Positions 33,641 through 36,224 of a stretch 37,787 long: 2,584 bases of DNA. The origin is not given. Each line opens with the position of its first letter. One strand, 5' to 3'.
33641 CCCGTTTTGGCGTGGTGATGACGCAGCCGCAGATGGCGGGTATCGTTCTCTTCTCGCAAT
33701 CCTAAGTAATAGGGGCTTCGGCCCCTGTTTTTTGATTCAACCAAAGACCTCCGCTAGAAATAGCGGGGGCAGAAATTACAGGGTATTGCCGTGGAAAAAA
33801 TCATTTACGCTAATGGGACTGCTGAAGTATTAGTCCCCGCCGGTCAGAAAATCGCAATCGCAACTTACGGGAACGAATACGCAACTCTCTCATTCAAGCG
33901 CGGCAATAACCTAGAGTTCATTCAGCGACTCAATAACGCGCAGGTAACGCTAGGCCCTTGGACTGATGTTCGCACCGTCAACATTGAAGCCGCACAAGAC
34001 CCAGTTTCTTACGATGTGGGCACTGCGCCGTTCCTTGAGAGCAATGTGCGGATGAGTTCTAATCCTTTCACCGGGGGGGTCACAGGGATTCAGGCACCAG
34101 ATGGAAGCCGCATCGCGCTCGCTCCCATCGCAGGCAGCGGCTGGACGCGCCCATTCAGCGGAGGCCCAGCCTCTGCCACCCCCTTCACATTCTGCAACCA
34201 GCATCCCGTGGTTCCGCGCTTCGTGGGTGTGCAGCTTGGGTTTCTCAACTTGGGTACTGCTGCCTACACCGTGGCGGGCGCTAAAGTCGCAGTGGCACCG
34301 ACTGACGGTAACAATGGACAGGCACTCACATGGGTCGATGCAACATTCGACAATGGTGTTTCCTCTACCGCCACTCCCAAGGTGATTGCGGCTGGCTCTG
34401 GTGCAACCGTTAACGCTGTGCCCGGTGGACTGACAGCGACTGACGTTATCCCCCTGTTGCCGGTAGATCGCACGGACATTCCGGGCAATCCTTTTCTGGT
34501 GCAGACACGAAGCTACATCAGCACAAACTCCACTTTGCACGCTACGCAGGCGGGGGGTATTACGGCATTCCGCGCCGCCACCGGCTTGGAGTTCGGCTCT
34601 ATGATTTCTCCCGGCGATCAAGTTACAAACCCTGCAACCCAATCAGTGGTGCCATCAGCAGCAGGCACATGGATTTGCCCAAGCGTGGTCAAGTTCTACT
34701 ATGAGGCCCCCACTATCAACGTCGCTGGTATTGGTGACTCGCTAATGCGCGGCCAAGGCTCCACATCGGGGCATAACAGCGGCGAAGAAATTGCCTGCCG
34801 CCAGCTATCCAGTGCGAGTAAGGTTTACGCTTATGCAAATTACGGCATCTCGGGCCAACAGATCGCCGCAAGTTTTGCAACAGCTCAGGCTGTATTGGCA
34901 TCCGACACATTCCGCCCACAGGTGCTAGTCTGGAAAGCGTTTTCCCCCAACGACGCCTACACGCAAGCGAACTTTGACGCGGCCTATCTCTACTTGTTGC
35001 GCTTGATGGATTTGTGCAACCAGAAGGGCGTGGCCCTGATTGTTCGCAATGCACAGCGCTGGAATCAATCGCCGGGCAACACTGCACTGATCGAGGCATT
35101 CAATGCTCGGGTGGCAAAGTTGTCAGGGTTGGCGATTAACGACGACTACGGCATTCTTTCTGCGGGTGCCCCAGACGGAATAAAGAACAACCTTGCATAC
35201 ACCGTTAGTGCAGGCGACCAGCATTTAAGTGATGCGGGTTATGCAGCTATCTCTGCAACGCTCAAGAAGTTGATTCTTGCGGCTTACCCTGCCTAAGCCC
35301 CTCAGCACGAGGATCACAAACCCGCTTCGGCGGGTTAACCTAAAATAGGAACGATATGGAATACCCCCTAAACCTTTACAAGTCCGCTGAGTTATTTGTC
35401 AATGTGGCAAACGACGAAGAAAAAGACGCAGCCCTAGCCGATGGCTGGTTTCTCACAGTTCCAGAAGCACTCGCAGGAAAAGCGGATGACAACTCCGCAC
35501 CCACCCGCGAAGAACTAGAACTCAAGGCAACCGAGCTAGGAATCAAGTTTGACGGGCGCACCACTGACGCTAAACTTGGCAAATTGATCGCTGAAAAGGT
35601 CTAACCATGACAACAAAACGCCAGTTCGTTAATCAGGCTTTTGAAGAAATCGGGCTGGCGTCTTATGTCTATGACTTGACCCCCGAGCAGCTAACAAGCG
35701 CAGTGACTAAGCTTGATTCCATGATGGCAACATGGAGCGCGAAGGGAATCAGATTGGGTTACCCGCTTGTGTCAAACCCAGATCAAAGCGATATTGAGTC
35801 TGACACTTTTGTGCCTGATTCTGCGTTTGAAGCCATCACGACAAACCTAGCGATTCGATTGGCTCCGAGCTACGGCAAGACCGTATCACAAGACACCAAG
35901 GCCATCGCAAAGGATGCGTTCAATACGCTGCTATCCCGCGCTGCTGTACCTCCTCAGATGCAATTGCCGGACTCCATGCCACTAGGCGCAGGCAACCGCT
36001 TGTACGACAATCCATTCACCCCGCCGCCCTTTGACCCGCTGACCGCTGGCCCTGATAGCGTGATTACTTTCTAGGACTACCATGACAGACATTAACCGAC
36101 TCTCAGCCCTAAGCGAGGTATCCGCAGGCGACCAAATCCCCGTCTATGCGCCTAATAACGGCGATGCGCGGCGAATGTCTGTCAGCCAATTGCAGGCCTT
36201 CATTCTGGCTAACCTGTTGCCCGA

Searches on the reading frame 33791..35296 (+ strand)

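Call 87: search_protein_families(library=pfam, proteins=[window:33791-35296:+], max_evalue=1)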
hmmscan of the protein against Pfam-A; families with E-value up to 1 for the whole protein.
window:33791-35296:+ (501 aa): 2 families
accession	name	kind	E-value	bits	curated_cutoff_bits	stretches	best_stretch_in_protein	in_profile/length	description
PF13472.12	Lipase_GDSL_2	-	3.3e-09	37.9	32.9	1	314-486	2-178/178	GDSL-like Lipase/Acylhydrolase family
PF00657.28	Lipase_GDSL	-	0.066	13.8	23.6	1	314-386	4-69/208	GDSL-like Lipase/Acylhydrolase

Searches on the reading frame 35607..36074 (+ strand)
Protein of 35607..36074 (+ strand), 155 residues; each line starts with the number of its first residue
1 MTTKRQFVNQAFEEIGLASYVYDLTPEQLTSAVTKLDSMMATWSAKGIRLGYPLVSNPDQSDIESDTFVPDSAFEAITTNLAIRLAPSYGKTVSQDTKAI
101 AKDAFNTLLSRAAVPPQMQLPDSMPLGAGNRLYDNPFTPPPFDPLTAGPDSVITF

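Call 87: search_protein_families(library=pfam, proteins=[window:35607-36074:+], max_evalue=1)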
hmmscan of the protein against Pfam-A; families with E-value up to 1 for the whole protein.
window:35607-36074:+ (155 aa): 2 families
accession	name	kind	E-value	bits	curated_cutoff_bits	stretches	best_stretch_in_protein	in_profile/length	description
PF11650.14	P22_Tail-4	-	5.9e-17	62.7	21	1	2-132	5-137/159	P22 tail accessory factor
PF13389.11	DUF4107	-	0.29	11.6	27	1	116-148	110-141/167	Protein of unknown function (DUF4107)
